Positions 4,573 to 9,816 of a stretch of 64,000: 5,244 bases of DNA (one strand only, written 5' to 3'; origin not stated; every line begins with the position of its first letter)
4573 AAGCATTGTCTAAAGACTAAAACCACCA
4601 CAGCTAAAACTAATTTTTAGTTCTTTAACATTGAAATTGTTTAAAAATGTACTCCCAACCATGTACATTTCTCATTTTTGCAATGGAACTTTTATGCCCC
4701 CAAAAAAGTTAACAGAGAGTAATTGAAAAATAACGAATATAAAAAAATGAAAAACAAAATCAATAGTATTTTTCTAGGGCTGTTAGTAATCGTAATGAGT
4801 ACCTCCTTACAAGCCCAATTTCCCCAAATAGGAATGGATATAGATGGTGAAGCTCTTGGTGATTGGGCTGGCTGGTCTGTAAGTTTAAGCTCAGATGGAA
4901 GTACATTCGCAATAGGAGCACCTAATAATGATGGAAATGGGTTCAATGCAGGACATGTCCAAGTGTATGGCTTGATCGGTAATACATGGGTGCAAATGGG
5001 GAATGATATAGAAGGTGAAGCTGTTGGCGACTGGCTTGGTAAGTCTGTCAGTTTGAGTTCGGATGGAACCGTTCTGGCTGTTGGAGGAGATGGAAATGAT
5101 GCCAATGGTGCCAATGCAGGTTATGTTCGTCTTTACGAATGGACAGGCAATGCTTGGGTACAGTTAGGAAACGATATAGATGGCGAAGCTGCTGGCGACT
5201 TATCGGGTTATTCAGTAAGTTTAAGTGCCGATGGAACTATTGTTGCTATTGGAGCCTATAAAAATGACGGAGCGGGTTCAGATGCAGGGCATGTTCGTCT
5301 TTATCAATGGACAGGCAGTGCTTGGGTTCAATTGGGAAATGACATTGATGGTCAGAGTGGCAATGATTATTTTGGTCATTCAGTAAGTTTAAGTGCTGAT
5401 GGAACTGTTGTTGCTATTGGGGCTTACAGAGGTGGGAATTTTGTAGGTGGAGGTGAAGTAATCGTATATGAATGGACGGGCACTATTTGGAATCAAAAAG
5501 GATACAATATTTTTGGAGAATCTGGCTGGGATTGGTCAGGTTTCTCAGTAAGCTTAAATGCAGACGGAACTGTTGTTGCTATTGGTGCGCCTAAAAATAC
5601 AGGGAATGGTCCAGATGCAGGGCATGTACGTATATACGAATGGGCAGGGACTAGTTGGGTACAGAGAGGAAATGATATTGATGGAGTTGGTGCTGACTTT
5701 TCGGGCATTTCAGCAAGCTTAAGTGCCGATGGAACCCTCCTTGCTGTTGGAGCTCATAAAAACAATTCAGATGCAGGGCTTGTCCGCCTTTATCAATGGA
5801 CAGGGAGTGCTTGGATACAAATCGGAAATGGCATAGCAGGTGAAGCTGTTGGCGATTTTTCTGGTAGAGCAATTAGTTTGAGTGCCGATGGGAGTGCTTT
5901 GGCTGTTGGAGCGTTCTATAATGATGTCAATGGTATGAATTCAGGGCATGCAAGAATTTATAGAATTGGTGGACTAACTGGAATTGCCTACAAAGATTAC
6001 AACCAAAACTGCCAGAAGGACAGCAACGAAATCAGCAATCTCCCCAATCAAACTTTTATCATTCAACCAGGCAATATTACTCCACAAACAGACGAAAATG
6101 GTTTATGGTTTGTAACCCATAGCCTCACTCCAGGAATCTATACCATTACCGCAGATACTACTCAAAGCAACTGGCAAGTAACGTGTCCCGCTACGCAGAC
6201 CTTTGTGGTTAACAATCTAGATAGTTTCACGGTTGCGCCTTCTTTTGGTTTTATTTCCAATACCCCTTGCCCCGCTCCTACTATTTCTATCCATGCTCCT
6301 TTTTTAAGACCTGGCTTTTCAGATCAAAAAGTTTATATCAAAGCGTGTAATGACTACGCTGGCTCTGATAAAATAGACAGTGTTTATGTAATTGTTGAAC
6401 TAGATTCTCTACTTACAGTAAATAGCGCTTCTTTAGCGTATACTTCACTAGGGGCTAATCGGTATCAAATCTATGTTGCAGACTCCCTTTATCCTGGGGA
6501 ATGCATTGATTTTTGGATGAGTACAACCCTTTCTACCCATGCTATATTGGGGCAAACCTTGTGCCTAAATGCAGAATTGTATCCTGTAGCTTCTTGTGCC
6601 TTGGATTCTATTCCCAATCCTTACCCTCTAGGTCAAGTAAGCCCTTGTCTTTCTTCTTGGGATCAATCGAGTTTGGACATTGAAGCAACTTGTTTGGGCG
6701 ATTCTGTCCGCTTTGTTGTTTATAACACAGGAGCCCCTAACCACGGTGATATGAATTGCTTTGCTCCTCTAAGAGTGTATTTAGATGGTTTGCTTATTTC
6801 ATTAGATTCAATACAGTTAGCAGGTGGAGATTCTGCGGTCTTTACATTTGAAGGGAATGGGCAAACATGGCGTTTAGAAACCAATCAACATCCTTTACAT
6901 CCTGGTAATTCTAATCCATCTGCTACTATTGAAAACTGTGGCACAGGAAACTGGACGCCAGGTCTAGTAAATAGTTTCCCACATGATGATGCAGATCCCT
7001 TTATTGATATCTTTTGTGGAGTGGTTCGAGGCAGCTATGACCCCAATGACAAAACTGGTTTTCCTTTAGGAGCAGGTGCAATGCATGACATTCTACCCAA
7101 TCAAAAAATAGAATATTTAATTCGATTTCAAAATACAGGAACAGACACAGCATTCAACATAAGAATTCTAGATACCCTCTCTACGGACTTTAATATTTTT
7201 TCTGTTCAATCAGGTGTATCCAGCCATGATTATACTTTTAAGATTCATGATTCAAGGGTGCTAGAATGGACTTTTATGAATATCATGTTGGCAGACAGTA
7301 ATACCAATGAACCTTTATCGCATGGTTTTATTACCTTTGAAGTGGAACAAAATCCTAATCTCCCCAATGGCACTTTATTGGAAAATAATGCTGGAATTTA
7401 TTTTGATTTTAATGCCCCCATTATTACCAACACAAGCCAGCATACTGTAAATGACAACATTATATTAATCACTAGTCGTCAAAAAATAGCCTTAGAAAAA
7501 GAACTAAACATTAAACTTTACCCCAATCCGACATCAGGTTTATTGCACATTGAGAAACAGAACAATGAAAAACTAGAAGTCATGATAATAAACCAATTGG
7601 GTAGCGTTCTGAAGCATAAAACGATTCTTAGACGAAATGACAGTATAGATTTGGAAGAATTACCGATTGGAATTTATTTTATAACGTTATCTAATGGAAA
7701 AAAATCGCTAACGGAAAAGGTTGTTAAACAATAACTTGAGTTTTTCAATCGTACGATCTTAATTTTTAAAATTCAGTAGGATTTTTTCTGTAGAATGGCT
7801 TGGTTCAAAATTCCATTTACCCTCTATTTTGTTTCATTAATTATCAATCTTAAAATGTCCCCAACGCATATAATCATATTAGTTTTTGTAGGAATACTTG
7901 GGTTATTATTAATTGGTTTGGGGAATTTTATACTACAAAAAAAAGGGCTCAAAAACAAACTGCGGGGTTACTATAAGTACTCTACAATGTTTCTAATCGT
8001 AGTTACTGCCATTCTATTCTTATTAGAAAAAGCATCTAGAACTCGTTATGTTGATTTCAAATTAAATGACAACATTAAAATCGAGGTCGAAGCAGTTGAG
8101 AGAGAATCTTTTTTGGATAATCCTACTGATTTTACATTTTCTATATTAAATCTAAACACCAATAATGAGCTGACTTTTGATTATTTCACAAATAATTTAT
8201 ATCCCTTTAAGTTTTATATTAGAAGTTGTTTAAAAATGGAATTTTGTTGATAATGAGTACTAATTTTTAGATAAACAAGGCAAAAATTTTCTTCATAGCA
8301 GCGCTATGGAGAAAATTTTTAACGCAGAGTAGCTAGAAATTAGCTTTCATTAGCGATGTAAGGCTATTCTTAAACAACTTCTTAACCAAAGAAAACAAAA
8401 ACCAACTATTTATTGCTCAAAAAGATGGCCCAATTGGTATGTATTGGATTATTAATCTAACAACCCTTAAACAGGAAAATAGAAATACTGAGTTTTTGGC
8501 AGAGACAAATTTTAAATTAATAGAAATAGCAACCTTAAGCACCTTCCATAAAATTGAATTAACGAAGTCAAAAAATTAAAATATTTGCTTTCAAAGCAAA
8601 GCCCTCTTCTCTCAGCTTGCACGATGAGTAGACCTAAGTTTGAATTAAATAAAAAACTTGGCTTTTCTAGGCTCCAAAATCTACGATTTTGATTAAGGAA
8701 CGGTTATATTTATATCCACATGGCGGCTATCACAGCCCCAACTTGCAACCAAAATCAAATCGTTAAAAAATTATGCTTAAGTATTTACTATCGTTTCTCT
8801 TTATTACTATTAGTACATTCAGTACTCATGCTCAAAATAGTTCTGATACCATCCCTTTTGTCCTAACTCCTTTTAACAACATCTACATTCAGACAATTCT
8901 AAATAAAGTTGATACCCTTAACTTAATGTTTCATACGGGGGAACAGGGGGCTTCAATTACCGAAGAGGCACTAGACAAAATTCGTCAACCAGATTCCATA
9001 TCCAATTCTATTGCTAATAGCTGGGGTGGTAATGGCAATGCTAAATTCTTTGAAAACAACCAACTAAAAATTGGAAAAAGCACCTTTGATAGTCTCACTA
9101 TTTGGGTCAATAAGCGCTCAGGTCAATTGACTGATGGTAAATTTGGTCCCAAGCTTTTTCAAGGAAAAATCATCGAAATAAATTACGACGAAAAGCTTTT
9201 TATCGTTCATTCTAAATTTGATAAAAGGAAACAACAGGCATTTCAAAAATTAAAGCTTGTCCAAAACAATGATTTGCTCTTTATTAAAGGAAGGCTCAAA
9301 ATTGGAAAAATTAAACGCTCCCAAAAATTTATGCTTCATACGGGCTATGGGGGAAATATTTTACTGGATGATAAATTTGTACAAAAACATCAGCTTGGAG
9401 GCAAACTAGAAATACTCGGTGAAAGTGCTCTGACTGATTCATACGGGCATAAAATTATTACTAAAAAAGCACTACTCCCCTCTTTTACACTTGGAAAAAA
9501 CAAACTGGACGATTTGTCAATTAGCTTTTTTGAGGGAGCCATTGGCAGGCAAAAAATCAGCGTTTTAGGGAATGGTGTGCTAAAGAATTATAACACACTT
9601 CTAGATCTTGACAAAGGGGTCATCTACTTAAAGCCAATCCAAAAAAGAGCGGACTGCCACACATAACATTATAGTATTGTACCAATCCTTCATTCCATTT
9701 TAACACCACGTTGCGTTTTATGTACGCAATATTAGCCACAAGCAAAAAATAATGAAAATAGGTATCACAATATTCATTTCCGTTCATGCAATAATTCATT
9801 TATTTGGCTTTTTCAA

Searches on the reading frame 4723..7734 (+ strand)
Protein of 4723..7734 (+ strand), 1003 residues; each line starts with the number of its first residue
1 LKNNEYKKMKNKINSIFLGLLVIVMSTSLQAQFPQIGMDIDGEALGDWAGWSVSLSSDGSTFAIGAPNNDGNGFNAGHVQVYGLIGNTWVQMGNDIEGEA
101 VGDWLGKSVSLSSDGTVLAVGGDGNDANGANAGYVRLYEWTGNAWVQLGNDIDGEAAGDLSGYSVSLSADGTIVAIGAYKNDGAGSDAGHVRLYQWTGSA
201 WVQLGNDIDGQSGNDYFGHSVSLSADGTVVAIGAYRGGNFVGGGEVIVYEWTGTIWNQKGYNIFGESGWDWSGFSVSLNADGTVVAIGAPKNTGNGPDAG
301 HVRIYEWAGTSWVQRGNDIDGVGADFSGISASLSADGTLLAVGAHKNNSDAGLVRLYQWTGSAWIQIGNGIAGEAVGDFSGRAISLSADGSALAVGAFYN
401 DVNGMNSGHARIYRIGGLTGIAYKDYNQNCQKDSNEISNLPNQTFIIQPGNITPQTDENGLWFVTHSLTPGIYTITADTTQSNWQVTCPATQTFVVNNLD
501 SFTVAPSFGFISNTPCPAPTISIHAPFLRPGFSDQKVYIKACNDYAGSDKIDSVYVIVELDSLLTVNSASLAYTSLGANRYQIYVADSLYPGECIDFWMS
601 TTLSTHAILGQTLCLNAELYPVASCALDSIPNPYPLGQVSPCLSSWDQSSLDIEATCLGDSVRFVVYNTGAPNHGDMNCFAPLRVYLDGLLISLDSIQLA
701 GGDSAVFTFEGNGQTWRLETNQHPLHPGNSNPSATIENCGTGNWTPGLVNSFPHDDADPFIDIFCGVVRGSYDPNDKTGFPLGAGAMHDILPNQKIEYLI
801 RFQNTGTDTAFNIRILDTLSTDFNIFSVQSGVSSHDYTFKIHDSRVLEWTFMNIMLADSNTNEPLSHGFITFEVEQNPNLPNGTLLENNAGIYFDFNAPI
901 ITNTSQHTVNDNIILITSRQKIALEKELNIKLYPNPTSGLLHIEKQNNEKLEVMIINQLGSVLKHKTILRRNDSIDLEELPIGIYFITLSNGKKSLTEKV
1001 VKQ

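Call 83: search_protein_families(library=pfam, proteins=[window:4723-7734:+], max_evalue=0.001)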
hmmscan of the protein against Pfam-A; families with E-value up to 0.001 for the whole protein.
window:4723-7734:+ (1003 aa): 4 families
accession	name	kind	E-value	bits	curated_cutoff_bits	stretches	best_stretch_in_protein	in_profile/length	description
PF24595.1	DUF7619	-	1e-42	145.8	27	1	773-908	1-133/133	Domain of unknown function (DUF7619)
PF14312.12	FG-GAP_2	-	9.2e-24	83.8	23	2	46-82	15-49/49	FG-GAP repeat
PF18962.6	Por_Secre_tail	-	2.2e-13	50.7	27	1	932-1001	1-74/75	Secretion system C-terminal sorting domain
PF12976.13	DUF3860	-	9.8e-07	29.1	27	0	278-316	46-82/93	Domain of Unknown Function with PDB structure (DUF3860)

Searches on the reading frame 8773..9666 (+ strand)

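Call 43: search_protein_families(library=pfam, proteins=[window:8773-9666:+], max_evalue=0.001)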
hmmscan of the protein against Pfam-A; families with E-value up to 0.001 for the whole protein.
window:8773-9666:+ (297 aa): 1 family
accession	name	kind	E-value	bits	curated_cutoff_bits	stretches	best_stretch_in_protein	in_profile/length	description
PF13650.11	Asp_protease_2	-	5.4e-06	27.5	24.3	0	43-122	5-84/90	Aspartyl protease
